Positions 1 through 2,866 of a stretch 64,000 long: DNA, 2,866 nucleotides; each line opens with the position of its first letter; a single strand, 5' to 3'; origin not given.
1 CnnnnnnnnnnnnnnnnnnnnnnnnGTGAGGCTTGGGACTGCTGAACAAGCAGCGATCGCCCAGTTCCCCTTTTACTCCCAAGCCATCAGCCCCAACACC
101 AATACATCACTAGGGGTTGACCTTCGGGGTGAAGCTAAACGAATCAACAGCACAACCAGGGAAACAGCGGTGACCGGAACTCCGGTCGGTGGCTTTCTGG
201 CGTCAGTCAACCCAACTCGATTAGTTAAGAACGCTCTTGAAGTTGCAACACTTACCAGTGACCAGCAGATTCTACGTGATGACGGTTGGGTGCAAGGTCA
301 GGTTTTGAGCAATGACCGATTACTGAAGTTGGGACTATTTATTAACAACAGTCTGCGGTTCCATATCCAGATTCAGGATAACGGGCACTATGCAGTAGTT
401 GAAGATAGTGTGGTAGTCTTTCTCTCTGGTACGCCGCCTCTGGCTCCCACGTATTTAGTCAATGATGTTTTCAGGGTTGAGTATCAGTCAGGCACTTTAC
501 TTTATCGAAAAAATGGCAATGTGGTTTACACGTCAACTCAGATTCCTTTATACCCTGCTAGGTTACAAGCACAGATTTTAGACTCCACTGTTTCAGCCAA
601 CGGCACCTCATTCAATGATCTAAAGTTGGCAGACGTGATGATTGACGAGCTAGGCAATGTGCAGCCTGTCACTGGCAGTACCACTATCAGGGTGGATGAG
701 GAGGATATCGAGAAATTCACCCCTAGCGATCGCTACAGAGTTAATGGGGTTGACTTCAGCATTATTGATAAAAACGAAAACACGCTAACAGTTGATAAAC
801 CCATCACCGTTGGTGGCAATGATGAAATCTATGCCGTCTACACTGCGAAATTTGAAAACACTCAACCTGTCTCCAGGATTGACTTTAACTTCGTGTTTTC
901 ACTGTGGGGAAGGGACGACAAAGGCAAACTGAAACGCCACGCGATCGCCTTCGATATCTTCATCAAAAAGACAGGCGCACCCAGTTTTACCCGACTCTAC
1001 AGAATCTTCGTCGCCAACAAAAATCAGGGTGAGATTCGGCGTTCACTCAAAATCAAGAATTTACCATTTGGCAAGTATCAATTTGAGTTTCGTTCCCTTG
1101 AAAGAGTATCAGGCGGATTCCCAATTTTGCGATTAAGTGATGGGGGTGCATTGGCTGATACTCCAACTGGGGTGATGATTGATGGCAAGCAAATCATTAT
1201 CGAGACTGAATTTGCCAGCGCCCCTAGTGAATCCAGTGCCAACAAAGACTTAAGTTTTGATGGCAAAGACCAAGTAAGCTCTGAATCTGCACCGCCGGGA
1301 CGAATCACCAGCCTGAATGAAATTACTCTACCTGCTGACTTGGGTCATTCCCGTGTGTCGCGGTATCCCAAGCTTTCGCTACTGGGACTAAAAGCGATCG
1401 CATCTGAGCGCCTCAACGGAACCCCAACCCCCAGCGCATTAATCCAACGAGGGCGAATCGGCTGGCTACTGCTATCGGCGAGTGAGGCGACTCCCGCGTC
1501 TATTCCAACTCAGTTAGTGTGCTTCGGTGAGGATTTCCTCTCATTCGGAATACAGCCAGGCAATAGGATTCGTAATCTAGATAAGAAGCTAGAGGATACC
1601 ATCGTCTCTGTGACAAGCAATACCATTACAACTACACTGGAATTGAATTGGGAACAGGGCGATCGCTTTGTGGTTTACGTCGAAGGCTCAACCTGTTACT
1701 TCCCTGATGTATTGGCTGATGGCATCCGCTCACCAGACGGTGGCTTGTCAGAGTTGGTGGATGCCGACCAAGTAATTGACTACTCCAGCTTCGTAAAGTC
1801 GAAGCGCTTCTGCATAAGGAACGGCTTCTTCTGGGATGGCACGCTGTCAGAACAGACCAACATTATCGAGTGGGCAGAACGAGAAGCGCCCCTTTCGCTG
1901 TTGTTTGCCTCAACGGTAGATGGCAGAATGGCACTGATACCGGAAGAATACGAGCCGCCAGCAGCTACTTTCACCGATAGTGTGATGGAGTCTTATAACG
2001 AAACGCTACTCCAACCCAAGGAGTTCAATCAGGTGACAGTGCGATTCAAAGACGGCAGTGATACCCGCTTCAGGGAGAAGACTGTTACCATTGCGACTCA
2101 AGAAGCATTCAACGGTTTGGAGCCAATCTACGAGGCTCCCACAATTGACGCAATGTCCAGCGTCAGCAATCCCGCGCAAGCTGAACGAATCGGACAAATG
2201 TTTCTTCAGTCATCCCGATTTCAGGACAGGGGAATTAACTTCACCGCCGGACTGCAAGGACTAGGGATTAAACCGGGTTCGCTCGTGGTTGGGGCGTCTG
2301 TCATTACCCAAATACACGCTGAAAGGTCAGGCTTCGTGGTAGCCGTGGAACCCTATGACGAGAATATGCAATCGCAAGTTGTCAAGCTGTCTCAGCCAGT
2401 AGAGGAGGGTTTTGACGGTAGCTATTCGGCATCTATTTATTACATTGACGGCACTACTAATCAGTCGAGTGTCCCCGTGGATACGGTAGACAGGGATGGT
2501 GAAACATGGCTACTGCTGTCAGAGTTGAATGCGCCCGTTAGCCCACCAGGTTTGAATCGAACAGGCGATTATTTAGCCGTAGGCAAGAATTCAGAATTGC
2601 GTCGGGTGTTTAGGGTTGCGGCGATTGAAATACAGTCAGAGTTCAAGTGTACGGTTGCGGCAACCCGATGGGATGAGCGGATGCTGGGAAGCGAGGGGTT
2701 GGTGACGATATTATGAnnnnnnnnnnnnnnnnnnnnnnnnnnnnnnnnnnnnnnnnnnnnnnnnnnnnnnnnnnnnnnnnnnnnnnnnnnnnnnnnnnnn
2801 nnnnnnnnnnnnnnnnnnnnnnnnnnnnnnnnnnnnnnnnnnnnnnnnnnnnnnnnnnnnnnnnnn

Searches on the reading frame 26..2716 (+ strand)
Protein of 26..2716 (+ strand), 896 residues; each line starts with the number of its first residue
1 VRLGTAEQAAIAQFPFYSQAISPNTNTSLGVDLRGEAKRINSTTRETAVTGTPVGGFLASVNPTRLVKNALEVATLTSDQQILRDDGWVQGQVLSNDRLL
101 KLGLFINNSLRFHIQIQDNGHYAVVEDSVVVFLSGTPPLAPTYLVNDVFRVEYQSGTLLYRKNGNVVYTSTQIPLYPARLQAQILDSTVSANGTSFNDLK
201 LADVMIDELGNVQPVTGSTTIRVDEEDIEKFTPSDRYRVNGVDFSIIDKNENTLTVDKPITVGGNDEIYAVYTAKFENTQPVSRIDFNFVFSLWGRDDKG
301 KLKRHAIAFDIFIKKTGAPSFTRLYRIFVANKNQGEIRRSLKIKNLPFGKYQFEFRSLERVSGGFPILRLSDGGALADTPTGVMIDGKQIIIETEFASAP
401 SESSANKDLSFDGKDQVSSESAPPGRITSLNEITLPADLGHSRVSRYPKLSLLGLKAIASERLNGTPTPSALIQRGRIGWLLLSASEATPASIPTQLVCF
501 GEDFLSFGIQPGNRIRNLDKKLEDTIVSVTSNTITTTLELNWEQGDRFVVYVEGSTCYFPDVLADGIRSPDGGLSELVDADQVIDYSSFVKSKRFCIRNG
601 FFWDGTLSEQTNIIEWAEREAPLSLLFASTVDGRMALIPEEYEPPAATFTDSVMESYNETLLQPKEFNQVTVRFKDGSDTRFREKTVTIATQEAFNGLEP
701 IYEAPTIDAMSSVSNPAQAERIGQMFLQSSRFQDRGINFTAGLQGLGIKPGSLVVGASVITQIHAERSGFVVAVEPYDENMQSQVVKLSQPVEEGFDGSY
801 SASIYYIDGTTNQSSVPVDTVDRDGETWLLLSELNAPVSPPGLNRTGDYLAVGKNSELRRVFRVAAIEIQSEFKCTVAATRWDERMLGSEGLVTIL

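Call 13: search_protein_families(library=pfam, proteins=[window:26-2716:+], max_evalue=0.01)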
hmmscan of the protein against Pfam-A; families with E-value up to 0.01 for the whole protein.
window:26-2716:+ (896 aa): 2 families
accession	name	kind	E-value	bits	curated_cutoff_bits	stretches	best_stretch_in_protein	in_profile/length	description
PF24801.1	FNIII-A_GpJ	-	0.00011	22.8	27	1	282-358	26-102/126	Tip attachment protein J,FNIII-A domain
PF13550.12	Phage-tail_3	-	0.00057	20.2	23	1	657-754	55-146/164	Putative phage tail protein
